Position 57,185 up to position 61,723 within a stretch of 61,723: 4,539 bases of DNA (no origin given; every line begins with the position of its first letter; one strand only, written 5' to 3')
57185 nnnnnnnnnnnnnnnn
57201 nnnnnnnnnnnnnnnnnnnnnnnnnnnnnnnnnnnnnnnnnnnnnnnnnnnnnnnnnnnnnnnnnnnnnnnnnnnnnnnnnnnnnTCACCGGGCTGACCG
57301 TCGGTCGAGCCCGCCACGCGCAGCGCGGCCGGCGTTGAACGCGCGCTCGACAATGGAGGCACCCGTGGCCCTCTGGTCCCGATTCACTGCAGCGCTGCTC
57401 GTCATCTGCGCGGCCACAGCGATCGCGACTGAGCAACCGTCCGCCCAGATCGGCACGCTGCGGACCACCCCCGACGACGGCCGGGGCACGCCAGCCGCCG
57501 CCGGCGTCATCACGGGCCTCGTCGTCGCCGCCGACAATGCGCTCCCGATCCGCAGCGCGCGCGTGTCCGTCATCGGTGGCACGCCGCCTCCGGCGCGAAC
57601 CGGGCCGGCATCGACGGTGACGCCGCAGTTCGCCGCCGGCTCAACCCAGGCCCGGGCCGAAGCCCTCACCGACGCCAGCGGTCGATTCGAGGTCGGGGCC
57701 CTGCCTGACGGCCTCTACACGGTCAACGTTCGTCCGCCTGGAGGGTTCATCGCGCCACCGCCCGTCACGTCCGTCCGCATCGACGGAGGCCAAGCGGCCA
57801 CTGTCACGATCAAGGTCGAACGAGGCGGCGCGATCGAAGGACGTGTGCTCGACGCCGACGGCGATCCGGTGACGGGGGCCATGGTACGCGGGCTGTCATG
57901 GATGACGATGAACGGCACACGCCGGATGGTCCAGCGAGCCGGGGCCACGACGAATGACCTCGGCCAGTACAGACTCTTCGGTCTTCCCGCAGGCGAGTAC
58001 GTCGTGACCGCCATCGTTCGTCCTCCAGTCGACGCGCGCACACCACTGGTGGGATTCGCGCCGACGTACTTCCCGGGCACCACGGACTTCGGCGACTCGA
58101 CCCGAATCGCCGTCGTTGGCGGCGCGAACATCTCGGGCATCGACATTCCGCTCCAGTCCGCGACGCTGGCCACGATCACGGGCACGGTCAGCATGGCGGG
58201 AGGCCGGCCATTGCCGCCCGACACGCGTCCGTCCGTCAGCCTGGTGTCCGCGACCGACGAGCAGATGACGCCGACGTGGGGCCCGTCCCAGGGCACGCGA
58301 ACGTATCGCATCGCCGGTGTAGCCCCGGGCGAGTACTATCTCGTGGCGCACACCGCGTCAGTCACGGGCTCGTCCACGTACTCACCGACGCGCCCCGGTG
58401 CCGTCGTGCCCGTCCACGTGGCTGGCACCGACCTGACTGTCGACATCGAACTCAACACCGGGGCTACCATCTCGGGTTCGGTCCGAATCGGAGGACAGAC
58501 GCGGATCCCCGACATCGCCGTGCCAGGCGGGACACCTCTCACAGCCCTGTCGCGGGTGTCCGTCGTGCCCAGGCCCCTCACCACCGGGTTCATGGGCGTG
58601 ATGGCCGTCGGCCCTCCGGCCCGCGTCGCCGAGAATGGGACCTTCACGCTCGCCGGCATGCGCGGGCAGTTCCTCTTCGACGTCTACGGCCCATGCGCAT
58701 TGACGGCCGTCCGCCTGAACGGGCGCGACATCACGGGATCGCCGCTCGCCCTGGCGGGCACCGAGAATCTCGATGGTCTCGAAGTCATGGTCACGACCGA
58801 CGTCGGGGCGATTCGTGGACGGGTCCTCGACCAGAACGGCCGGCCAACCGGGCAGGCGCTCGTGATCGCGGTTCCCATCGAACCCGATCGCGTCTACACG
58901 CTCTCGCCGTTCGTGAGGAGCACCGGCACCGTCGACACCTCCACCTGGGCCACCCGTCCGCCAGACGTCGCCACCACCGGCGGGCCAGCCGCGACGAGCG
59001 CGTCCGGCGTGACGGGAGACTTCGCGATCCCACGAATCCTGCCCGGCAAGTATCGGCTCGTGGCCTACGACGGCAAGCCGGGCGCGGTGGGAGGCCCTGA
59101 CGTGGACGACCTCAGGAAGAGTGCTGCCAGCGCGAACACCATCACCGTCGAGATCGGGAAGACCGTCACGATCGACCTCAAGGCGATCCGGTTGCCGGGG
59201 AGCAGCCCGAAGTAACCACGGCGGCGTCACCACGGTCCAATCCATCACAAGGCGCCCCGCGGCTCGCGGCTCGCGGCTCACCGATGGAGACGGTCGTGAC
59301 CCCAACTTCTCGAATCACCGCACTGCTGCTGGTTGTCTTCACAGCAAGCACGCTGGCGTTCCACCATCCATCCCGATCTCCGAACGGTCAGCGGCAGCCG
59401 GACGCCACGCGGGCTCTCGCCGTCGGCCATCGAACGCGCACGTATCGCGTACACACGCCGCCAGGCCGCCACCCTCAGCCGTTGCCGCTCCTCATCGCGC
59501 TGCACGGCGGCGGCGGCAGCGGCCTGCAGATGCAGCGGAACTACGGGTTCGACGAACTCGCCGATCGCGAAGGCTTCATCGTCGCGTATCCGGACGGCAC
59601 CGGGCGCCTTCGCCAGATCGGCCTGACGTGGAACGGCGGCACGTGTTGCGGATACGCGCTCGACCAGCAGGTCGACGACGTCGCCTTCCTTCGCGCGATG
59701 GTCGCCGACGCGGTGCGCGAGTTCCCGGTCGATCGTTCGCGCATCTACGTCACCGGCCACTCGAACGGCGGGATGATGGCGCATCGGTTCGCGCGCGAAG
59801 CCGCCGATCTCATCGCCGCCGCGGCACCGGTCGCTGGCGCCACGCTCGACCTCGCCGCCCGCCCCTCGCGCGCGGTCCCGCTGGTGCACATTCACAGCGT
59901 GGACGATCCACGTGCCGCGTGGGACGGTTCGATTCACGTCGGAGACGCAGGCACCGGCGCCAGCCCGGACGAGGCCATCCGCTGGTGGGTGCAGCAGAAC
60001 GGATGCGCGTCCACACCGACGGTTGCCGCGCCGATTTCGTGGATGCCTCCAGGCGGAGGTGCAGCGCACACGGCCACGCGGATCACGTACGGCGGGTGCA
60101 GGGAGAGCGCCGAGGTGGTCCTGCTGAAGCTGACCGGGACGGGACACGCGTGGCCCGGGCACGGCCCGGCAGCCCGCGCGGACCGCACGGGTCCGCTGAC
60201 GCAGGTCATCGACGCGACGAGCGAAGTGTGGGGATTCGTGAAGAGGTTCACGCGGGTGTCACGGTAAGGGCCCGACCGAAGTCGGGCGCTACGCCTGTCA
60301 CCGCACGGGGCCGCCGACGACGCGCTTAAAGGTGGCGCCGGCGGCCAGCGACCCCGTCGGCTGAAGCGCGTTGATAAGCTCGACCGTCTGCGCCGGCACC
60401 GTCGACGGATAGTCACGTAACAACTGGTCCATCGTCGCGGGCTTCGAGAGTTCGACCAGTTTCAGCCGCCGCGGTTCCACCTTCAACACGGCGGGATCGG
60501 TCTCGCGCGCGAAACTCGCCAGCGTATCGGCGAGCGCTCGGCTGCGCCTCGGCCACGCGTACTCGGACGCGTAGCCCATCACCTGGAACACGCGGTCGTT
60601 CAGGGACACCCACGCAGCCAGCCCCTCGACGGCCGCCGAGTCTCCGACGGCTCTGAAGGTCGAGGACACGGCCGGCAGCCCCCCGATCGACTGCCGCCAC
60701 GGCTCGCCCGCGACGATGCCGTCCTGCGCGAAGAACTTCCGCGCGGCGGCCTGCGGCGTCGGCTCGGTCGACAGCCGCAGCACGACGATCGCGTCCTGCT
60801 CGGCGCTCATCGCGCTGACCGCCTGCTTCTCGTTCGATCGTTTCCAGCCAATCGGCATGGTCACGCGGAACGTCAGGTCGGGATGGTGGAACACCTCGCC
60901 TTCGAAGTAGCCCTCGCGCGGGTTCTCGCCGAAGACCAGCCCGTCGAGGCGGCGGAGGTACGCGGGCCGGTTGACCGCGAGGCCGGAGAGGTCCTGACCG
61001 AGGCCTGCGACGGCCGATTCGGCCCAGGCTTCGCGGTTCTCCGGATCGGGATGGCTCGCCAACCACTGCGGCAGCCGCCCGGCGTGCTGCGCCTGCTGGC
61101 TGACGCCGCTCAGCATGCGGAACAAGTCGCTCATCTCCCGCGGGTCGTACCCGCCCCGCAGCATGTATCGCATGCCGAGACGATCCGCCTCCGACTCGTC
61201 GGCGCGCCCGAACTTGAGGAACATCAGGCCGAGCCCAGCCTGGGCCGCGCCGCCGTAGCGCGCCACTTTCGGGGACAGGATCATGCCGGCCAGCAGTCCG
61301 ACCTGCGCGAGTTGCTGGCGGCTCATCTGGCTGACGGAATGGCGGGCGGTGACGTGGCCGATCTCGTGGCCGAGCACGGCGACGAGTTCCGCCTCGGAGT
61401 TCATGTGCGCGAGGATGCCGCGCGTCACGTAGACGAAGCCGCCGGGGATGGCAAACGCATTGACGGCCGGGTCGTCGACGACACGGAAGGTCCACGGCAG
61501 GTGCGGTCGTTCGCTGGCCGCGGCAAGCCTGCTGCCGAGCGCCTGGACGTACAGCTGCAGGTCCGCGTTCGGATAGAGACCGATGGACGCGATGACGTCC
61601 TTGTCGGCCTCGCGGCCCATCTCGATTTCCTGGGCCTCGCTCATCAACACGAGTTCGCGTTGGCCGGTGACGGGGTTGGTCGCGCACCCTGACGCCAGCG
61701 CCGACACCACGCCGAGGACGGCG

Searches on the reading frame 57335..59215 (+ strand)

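Call 16: search_protein_families(library=pfam, proteins=[window:57335-59215:+], max_evalue=0.00001)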
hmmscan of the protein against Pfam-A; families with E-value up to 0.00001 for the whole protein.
window:57335-59215:+ (626 aa): 3 families
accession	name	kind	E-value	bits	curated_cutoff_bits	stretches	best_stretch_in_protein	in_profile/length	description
PF13620.12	CarboxypepD_reg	-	5.9e-23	81.5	32.3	1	167-226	2-54/82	Carboxypeptidase regulatory-like domain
PF14686.12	fn3_3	-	3.9e-07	30.2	24.4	0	559-580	34-54/75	Polysaccharide lyase family 4, domain II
PF17210.9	SdrD_B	-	1.4e-06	28.9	29.7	0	101-140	33-72/112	SdrD B-like domain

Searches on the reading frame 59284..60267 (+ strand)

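Call 16: search_protein_families(library=pfam, proteins=[window:59284-60267:+], max_evalue=0.00001)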
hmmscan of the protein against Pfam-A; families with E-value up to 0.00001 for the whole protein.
window:59284-60267:+ (327 aa): 2 families
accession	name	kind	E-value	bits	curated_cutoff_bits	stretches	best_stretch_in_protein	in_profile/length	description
PF10503.15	Esterase_PHB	-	5.1e-08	32.9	23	1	54-219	3-164/219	Esterase PHB depolymerase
PF00326.27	Peptidase_S9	-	5.7e-06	26.4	22.6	1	95-187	12-99/213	Prolyl oligopeptidase family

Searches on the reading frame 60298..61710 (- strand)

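Call 53: search_protein_families(library=pfam, proteins=[window:60298-61710:-], max_evalue=0.01)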
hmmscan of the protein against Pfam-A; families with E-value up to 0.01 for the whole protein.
window:60298-61710:- (470 aa): 1 family
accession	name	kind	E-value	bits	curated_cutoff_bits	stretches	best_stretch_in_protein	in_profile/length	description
PF01435.24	Peptidase_M48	-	8.8e-40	136.9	20.3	1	52-226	4-178/186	Peptidase family M48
